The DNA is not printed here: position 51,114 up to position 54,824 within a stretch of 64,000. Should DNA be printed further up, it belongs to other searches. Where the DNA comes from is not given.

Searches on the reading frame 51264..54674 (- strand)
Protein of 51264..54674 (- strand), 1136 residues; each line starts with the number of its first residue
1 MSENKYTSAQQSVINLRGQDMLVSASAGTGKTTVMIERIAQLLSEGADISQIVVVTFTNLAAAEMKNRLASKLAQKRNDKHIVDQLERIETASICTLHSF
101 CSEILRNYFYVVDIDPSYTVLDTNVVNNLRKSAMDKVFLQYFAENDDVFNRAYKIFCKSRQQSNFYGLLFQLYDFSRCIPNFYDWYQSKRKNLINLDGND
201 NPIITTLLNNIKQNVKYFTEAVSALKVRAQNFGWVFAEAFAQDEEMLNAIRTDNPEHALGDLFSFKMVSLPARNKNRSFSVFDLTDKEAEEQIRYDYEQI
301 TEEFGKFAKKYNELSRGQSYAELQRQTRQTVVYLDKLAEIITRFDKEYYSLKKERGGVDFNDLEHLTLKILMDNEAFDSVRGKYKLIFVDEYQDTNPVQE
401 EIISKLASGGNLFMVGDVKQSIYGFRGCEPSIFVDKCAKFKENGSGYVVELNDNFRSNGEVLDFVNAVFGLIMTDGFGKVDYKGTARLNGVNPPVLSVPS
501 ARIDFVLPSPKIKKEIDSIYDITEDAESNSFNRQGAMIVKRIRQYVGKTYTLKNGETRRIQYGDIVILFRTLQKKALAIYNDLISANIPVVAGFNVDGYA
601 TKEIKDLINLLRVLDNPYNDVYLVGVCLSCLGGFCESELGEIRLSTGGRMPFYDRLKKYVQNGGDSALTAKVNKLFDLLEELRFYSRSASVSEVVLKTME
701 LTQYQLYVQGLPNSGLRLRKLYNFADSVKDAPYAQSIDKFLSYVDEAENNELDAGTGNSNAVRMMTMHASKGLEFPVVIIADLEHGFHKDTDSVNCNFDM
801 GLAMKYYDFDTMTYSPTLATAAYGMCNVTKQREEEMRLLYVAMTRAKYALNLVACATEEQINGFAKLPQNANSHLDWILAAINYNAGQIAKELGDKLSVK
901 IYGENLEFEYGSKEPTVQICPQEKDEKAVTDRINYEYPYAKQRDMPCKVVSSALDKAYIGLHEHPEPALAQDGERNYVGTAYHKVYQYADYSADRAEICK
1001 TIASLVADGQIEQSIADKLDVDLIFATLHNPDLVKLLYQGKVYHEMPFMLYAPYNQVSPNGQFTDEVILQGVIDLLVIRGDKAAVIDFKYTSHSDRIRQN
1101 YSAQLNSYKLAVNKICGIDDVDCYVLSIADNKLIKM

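Call 41: search_protein_families(library=pfam, proteins=[window:51264-54674:-], max_evalue=0.00001)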
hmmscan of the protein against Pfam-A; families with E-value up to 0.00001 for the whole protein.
window:51264-54674:- (1136 aa): 4 families
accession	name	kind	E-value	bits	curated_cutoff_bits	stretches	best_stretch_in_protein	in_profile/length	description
PF00580.27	UvrD-helicase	-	2.7e-61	208.1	23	1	8-439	3-269/271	UvrD/REP helicase N-terminal domain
PF13361.12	UvrD_C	-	1.3e-29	104.1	25.6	1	450-855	2-348/350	UvrD-like helicase C-terminal domain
PF13245.12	AAA_19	-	1.7e-19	70.8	25.1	1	16-426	9-134/134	AAA domain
PF13538.12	UvrD_C_2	-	3.1e-10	40.2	27.4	0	831-853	30-52/52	UvrD-like helicase C-terminal domain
